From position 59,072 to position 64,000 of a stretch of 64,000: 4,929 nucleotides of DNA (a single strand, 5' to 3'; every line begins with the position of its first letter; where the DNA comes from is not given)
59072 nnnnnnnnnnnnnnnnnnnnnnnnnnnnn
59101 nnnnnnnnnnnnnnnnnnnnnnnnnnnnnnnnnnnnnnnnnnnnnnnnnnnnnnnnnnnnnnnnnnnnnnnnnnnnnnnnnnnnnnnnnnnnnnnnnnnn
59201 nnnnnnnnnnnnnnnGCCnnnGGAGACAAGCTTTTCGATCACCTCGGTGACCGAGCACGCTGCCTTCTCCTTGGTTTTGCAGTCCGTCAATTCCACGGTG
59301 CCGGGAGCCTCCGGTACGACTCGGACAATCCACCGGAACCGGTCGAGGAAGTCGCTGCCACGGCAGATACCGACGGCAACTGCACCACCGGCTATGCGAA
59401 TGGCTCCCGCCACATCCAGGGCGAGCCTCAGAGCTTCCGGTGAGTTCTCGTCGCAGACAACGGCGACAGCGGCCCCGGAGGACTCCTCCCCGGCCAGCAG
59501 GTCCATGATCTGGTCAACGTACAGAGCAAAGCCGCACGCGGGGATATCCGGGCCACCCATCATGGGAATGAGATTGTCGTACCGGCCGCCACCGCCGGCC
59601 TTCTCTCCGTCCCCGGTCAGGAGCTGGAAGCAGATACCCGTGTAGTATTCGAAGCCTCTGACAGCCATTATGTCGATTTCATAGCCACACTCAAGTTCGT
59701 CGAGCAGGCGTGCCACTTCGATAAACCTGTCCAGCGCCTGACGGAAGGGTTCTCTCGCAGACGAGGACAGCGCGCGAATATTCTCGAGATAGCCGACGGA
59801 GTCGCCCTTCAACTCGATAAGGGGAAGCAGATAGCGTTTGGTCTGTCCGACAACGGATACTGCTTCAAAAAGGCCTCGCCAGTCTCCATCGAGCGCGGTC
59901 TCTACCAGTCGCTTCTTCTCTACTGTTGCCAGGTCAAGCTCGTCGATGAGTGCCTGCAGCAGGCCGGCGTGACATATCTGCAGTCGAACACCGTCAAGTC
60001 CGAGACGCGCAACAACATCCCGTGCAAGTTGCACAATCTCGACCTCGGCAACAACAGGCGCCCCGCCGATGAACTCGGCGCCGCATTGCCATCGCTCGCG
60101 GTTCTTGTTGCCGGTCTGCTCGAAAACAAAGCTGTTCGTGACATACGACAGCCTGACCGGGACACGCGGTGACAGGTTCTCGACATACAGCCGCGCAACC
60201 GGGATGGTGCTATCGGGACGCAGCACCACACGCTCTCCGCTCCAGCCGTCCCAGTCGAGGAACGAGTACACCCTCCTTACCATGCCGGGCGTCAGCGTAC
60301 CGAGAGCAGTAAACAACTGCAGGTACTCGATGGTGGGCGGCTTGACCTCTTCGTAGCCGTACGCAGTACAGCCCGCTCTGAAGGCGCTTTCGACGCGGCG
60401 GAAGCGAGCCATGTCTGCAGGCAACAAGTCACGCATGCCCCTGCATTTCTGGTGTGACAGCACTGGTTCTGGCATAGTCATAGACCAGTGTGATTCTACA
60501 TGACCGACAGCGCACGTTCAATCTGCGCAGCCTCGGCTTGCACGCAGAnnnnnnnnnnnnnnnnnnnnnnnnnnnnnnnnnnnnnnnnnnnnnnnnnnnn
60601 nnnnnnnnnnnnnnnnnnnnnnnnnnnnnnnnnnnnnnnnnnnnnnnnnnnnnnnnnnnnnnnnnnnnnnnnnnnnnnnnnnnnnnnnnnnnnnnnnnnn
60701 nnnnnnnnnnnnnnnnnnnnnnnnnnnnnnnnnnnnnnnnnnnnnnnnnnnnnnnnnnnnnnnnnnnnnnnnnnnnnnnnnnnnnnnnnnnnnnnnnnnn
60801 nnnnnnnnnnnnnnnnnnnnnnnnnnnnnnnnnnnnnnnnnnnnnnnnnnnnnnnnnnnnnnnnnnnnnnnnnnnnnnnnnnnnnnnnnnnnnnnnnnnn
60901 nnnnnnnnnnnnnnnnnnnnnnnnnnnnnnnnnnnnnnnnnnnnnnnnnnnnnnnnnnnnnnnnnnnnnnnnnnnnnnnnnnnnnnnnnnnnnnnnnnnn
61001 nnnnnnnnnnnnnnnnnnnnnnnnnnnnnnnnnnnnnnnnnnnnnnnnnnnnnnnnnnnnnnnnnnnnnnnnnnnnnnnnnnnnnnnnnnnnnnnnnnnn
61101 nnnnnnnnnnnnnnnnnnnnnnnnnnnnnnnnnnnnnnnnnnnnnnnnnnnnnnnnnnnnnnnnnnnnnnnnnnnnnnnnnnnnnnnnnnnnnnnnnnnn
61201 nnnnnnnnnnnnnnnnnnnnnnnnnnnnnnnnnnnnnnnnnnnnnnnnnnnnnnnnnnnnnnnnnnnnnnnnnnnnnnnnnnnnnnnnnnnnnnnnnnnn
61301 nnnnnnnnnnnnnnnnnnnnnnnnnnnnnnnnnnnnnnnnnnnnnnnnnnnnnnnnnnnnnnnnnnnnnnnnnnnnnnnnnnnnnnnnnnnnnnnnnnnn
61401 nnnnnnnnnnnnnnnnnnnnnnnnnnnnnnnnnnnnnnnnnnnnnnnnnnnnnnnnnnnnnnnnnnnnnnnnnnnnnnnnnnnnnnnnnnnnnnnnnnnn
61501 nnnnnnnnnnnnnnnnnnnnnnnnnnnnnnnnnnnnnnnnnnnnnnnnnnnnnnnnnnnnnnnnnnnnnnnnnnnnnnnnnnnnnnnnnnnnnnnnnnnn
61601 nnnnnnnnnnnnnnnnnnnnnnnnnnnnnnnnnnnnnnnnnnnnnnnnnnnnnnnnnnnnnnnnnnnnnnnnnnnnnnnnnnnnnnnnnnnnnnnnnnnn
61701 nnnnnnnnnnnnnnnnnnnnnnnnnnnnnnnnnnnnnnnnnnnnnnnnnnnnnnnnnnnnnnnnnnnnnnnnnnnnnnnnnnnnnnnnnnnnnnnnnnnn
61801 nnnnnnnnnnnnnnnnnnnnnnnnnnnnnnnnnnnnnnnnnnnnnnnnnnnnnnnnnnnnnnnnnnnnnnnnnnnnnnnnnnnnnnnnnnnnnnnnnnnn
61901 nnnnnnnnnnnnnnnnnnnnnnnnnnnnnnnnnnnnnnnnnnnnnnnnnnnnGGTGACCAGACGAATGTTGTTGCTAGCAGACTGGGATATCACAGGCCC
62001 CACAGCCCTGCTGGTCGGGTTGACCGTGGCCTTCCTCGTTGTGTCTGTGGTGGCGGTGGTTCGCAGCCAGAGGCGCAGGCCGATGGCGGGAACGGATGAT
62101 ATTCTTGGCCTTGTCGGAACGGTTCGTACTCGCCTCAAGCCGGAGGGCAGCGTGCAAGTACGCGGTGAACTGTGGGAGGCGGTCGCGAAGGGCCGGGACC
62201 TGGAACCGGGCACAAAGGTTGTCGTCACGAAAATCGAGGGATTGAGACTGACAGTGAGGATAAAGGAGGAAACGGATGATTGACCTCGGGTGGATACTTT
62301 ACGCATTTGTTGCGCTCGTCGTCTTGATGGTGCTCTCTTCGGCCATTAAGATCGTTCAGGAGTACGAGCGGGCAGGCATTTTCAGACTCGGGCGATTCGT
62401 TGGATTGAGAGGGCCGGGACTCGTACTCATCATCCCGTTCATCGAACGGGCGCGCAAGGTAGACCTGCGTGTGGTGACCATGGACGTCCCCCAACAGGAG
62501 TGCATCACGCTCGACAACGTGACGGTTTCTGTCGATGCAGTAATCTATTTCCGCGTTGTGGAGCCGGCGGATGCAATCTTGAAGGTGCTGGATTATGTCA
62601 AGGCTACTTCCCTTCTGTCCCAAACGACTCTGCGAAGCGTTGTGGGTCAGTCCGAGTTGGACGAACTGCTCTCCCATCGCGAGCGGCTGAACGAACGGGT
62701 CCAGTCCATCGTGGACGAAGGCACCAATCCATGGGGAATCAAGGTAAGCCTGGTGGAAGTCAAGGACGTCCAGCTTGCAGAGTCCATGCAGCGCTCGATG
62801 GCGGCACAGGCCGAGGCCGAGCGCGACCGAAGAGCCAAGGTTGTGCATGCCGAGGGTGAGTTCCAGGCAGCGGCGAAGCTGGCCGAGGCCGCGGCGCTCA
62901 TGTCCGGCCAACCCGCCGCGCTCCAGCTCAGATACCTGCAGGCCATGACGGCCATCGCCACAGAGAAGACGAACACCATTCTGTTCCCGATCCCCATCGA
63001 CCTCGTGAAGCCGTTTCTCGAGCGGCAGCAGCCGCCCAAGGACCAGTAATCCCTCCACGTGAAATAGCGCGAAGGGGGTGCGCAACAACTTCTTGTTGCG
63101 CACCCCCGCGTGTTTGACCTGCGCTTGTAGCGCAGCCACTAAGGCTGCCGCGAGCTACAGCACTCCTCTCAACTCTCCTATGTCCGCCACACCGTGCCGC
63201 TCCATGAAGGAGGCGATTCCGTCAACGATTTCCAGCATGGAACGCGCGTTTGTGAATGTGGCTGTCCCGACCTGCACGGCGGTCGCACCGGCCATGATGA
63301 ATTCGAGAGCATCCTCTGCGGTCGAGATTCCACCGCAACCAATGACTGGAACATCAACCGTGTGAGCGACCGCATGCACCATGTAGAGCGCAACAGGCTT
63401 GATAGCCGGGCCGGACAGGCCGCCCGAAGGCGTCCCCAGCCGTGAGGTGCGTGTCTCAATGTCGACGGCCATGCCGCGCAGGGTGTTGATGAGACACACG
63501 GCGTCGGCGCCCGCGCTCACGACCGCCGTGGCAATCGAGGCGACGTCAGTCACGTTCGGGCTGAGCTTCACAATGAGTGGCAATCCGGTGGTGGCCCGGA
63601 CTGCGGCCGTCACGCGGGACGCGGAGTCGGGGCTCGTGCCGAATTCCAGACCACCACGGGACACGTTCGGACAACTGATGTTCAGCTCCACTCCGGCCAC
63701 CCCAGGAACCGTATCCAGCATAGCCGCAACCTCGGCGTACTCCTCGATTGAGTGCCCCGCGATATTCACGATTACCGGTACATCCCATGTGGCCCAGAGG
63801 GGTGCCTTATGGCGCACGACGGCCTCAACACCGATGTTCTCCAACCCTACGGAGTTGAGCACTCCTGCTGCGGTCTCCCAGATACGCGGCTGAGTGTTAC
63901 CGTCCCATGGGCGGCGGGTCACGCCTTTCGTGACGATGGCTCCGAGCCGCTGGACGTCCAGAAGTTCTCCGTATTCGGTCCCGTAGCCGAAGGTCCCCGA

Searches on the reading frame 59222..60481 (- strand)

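Call 29: search_protein_families(library=pfam, proteins=[window:59222-60481:-])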
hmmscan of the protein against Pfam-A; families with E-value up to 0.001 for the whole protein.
window:59222-60481:- (420 aa): 1 family
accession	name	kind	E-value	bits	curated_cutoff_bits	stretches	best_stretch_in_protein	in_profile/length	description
PF13393.11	tRNA-synt_His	-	1.5e-56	192.4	25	1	15-325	1-308/308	Histidyl-tRNA synthetase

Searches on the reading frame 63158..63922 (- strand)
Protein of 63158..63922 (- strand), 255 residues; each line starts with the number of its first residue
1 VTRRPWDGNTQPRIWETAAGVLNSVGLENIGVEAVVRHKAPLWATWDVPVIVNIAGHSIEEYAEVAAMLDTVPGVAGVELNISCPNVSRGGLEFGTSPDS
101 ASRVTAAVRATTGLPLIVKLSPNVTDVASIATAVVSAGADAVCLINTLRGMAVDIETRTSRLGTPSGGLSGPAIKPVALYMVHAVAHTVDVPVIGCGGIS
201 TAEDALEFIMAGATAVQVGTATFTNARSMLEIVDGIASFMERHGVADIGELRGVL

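Call 29: search_protein_families(library=pfam, proteins=[window:63158-63922:-])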
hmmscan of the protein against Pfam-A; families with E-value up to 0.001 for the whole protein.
window:63158-63922:- (255 aa): 4 families
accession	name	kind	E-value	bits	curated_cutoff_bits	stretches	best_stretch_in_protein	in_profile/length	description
PF01180.27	DHO_dh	-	4.9e-67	226.6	27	1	2-240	46-291/291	Dihydroorotate dehydrogenase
PF01207.24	Dus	-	2.1e-08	34.1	20.4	1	48-222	54-217/311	Dihydrouridine synthase (Dus)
PF03060.21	NMO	-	3.6e-06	27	28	1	163-222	164-225/331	Nitronate monooxygenase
PF00977.27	His_biosynth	-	8.8e-06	25.8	23.6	1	176-234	59-117/228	Histidine biosynthesis protein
